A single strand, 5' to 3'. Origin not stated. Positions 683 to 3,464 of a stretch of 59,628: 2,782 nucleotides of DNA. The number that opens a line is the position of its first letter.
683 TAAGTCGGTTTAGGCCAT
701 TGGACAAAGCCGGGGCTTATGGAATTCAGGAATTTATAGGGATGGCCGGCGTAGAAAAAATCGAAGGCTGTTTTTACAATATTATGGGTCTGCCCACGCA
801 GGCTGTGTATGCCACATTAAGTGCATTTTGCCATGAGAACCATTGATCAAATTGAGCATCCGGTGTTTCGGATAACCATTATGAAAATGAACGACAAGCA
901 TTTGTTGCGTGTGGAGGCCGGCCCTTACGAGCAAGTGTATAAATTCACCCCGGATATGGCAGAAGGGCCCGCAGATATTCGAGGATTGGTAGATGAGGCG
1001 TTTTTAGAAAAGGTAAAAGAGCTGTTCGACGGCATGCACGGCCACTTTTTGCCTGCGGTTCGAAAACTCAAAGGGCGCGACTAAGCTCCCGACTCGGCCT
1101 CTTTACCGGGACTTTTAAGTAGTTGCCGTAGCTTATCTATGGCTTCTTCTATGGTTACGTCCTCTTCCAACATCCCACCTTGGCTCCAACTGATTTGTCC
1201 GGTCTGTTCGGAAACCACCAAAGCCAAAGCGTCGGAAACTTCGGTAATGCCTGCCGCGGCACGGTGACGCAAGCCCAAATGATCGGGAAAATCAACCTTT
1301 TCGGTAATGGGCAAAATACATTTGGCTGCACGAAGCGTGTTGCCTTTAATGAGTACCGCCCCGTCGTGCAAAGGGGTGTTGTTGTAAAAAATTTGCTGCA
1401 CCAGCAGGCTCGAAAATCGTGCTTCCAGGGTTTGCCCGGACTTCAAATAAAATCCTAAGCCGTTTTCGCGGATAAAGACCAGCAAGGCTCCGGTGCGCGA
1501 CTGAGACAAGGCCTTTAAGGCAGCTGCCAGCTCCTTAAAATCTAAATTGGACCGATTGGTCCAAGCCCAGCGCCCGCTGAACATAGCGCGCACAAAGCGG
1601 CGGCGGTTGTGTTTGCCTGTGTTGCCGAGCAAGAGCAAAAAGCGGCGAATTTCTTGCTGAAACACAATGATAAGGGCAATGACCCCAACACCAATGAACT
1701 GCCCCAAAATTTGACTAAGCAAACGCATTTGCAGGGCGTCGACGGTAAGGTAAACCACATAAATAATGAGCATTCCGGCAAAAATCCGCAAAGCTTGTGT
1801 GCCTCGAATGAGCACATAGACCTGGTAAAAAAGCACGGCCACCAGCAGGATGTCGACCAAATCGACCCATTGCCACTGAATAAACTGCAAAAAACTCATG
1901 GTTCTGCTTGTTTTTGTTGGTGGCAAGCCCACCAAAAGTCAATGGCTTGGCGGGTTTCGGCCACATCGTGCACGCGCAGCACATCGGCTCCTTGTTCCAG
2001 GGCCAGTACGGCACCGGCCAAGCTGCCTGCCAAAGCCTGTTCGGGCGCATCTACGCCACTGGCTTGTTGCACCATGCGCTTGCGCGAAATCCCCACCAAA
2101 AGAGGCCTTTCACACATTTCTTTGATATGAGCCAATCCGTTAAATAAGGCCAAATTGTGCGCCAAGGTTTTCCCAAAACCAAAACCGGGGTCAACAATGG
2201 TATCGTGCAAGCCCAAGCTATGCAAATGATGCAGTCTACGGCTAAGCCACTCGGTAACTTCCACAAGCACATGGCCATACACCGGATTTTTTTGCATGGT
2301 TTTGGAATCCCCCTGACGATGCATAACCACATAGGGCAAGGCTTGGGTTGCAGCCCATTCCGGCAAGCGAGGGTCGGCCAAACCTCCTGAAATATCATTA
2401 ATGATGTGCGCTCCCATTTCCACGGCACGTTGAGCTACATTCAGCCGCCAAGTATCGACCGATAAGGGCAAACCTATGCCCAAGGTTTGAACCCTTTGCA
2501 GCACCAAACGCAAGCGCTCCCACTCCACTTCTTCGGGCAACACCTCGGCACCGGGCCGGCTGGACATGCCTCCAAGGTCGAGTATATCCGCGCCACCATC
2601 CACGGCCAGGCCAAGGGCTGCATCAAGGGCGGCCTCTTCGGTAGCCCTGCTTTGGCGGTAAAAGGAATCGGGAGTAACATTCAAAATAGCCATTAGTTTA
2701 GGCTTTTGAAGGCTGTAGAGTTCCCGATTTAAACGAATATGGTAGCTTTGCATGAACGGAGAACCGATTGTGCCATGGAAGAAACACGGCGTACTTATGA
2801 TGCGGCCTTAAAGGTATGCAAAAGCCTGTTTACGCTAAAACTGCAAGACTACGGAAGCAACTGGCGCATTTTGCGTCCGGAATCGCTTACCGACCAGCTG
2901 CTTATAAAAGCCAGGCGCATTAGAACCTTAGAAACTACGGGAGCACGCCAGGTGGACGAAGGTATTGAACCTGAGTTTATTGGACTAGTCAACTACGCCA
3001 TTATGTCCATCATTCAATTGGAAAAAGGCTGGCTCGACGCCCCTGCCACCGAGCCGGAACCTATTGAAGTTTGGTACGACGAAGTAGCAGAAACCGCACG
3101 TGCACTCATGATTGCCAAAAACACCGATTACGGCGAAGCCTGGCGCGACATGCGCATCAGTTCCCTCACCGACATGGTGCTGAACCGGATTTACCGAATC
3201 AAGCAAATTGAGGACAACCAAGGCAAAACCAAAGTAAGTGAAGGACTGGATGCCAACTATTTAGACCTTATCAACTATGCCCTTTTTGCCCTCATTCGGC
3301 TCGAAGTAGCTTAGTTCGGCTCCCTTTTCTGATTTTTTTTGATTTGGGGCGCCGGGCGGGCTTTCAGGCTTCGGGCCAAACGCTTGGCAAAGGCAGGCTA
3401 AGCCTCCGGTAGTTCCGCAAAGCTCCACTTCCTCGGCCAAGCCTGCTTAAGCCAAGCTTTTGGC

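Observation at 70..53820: Family of about 10 long-hairpin intergenic elements with conserved structure and divergent sequence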

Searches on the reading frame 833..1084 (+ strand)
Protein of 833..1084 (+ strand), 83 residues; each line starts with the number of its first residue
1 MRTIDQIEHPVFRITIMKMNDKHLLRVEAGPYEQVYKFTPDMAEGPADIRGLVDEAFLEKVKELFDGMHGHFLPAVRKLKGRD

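Call 85: search_protein_families(library=ncbifam, proteins=[window:833-1084:+], max_evalue=0.01)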
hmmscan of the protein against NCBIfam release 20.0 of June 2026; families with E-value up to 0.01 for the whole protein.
window:833-1084:+ (83 aa): 0 families

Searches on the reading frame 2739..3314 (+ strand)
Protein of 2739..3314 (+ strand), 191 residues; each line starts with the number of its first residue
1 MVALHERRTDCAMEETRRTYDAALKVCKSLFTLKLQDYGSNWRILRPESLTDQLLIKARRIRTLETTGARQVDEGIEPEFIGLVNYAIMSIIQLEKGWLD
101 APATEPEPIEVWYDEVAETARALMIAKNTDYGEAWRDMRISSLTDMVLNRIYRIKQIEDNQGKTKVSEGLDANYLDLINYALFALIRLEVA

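Call 70: list_cluster_members(proteins=[window:2739-3314:+, window:11440-12636:+, window:20187-22079:-, window:31273-32661:-, window:53824-54612:-, window:256-846:+])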
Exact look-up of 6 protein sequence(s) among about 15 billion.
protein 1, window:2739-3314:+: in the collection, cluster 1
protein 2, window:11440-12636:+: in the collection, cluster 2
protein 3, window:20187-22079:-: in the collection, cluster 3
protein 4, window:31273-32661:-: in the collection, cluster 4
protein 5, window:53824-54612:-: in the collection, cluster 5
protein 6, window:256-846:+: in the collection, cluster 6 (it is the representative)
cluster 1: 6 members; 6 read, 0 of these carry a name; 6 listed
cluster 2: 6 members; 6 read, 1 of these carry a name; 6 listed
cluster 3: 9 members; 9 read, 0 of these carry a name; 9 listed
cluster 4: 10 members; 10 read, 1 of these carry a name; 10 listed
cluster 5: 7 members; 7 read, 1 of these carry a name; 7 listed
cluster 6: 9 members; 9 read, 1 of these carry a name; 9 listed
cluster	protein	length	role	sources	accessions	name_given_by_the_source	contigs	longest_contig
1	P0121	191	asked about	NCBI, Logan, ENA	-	-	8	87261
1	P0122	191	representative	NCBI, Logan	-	-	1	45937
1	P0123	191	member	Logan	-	-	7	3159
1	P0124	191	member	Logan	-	-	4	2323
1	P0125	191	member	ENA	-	-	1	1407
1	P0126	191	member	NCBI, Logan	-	-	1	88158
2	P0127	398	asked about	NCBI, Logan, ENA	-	-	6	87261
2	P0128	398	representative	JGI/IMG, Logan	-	hypothetical protein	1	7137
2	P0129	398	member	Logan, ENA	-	-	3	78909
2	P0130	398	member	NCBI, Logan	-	-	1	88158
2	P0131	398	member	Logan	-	-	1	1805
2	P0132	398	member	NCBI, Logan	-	-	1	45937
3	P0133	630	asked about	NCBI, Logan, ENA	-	-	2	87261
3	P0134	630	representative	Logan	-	-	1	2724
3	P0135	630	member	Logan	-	-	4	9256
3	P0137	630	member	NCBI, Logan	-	-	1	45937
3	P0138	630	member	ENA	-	-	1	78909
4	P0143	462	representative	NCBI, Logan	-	-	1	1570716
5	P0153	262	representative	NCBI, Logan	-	-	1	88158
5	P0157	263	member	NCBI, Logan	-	-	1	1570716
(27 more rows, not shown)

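Call 71: find_encoding_contigs(protein=P0126, flank=10000, max_places=2)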
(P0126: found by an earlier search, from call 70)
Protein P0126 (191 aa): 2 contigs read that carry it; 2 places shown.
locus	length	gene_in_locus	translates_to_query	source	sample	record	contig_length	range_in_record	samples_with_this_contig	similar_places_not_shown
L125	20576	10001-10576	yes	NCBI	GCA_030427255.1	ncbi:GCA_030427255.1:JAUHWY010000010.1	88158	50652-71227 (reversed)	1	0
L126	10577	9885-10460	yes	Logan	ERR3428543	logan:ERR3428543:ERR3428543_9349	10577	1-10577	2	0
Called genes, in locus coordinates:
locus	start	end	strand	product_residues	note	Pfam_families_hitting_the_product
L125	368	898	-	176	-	-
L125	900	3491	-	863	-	PF13620:CarboxypepD_reg, PF13715:CarbopepD_reg_2 (weak), PF07715:Plug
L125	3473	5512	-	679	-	-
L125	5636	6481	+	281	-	PF01040:UbiA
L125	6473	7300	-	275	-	PF13646:HEAT_2 (faint)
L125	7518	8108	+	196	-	PF02545:Maf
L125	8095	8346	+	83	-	-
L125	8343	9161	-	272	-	PF19293:CdaA_N, PF02457:DAC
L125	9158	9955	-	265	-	PF00809:Pterin_bind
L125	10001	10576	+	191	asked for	PF07659:DUF1599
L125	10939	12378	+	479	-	PF07291:MauE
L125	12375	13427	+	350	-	PF19300:BPD_transp_1_N (faint), PF00528:BPD_transp_1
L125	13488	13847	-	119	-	-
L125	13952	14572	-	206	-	PF14595:Thioredoxin_9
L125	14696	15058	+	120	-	PF00436:SSB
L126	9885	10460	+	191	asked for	PF07659:DUF1599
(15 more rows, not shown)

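Call 73: find_encoding_contigs(protein=P0143, flank=10000, max_places=1)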
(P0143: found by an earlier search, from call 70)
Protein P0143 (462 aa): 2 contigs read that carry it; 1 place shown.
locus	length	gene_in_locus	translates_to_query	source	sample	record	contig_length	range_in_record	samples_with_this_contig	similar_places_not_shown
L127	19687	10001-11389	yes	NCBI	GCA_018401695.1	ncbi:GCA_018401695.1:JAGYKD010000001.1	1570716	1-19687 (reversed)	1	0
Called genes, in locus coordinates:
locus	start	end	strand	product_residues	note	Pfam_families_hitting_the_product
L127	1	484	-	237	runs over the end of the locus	PF00590:TP_methylase (weak)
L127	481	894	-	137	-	PF01451:LMWPc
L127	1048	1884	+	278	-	PF00582:Usp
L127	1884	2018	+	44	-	-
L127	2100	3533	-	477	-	PF11638:DnaA_N, PF00308:Bac_DnaA, PF00004:AAA (weak), PF01695:IstB_IS21 (weak), PF08299:Bac_DnaA_C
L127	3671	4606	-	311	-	PF00149:Metallophos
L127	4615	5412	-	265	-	PF02872:5_nucleotid_C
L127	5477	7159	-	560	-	PF01293:PEPCK_ATP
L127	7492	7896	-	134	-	-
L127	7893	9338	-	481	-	PF02074:Peptidase_M32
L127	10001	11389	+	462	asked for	PF03435:Sacchrp_dh_NADP, PF16653:Sacchrp_dh_C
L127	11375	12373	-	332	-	PF00195:Chal_sti_synt_N, PF08545:ACP_syn_III, PF08541:ACP_syn_III_C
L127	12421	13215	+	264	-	PF01435:Peptidase_M48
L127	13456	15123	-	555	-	PF01433:Peptidase_M1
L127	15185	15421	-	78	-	PF00830:Ribosomal_L28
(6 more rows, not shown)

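Call 74: find_encoding_contigs(protein=P0157, flank=10000, max_places=1)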
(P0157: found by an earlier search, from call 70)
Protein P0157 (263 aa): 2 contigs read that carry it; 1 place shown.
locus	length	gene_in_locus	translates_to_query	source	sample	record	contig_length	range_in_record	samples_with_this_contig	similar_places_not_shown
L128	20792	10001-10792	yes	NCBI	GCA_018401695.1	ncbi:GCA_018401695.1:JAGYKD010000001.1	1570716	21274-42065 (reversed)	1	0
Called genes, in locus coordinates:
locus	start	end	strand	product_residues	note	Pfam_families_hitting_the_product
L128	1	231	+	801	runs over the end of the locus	PF01326:PPDK_N, PF27448:Rph_4th, PF00391:PEP-utilizers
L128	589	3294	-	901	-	PF00330:Aconitase, PF00694:Aconitase_C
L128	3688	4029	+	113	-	PF01250:Ribosomal_S6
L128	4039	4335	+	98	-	PF01084:Ribosomal_S18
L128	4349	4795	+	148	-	PF01281:Ribosomal_L9_N, PF03948:Ribosomal_L9_C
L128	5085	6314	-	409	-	PF12704:MacB_PCD, PF02687:FtsX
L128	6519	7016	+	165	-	PF00578:AhpC-TSA, PF08534:Redoxin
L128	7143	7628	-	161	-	PF00885:DMRL_synthase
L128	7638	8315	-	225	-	PF13432:TPR_16 (faint), PF13374:TPR_10 (faint), PF07721:TPR_4 (faint), PF13181:TPR_8 (faint), PF00515:TPR_1 (faint), PF07719:TPR_2 (faint), PF13424:TPR_12 (weak), PF13424:TPR_12 (weak), +3 more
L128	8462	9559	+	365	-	PF02463:SMC_N, PF13175:AAA_15 (weak), PF13476:AAA_23, PF13304:AAA_21 (weak)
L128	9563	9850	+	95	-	PF05258:DciA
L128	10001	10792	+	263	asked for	PF01551:Peptidase_M23, PF01476:LysM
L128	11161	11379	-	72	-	PF14126:DUF4293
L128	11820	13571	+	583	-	PF07498:Rho_N, PF07497:Rho_RNA_bind, PF00006:ATP-synt_ab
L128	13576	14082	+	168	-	PF13858:DUF4199 (weak)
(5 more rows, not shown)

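Call 76: find_encoding_contigs(protein=P0153, flank=10000, max_places=1)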
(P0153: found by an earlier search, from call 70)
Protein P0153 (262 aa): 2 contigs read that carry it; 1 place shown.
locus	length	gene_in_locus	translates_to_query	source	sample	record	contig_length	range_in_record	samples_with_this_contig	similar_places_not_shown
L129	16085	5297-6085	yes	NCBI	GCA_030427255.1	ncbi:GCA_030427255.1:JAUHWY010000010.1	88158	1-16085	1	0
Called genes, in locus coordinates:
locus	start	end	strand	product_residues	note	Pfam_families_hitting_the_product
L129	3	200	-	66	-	?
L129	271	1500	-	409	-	PF12704:MacB_PCD, PF02687:FtsX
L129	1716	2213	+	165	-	PF00578:AhpC-TSA, PF08534:Redoxin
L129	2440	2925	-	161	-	PF00885:DMRL_synthase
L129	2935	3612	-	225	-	PF13374:TPR_10 (faint), PF07721:TPR_4 (faint), PF00515:TPR_1 (faint), PF07719:TPR_2 (faint), PF13174:TPR_6 (faint), PF13176:TPR_7 (faint), PF13432:TPR_16, PF13424:TPR_12 (weak), +2 more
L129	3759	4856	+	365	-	PF02463:SMC_N, PF13175:AAA_15 (weak), PF13476:AAA_23, PF13304:AAA_21 (weak)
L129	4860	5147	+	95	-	PF05258:DciA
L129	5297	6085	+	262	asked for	PF01551:Peptidase_M23, PF01476:LysM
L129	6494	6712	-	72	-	PF14126:DUF4293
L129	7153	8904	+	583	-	PF07498:Rho_N, PF07497:Rho_RNA_bind, PF00006:ATP-synt_ab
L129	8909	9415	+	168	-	PF13858:DUF4199 (weak)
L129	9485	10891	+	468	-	PF00027:cNMP_binding (weak), PF02518:HATPase_c, PF14501:HATPase_c_5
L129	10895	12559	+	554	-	PF00072:Response_reg, PF01946:Thi4 (faint), PF01266:DAO (faint), PF07992:Pyr_redox_2, PF12831:FAD_oxidored (faint), PF13738:Pyr_redox_3, PF00070:Pyr_redox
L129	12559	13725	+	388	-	PF12867:DinB_2, PF03781:FGE-sulfatase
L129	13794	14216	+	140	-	-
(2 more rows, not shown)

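Call 77: find_encoding_contigs(protein=P0137, flank=10000, max_places=1)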
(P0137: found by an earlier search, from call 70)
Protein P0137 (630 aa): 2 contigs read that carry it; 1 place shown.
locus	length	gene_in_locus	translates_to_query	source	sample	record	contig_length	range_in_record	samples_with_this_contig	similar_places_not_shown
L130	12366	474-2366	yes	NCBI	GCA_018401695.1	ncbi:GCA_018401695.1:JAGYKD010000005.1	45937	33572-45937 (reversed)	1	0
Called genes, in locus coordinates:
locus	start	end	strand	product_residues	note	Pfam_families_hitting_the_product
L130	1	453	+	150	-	?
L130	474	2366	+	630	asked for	PF00270:DEAD, PF00271:Helicase_C, PF16124:RecQ_Zn_bind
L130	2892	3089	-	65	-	-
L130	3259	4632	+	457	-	PF01494:FAD_binding_3, PF03486:HI0933_like (faint), PF07992:Pyr_redox_2 (weak), PF00890:FAD_binding_2, PF01266:DAO (weak), PF12831:FAD_oxidored (faint), PF13450:NAD_binding_8 (faint), PF13738:Pyr_redox_3 (faint)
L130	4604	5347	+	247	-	PF08241:Methyltransf_11 (weak), PF08242:Methyltransf_12 (weak), PF13649:Methyltransf_25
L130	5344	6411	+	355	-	PF08392:FAE1_CUT1_RppA, PF00195:Chal_sti_synt_N, PF02797:Chal_sti_synt_C, PF08541:ACP_syn_III_C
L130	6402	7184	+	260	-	PF00106:adh_short, PF13561:adh_short_C2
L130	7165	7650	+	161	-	PF07977:FabA, PF22818:ApeI-like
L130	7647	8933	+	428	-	PF00109:ketoacyl-synt, PF02801:Ketoacyl-synt_C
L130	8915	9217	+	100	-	PF14573:PP-binding_2 (weak)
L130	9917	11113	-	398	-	-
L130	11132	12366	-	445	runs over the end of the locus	PF01554:MatE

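Call 78: find_encoding_contigs(protein=P0138, flank=10000, max_places=1)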
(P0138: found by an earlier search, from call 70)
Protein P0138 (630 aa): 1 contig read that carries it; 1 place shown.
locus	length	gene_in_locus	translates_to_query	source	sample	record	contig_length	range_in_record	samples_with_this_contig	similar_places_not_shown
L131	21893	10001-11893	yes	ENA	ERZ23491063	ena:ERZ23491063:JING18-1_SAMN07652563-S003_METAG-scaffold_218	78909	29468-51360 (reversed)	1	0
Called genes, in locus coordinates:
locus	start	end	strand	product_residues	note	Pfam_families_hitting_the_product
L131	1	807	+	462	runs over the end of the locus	PF03435:Sacchrp_dh_NADP, PF16653:Sacchrp_dh_C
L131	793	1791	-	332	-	PF00195:Chal_sti_synt_N, PF08545:ACP_syn_III, PF08541:ACP_syn_III_C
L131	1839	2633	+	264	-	PF01435:Peptidase_M48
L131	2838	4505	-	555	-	PF01433:Peptidase_M1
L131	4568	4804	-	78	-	PF00830:Ribosomal_L28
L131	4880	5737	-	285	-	PF00682:HMGL-like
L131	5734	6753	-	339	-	PF01180:DHO_dh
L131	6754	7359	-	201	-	-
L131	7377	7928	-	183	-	PF13505:OMP_b-brl (weak)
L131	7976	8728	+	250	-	PF00300:His_Phos_1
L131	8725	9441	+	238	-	PF00149:Metallophos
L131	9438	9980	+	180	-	PF13238:AAA_18 (weak), PF13521:AAA_28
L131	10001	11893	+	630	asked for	PF00270:DEAD, PF00271:Helicase_C, PF16124:RecQ_Zn_bind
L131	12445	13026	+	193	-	-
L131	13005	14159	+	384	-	PF01494:FAD_binding_3, PF00890:FAD_binding_2, PF01266:DAO (weak), PF03486:HI0933_like (faint), PF07992:Pyr_redox_2 (faint), PF12831:FAD_oxidored (weak), PF13450:NAD_binding_8 (faint), PF13738:Pyr_redox_3 (faint)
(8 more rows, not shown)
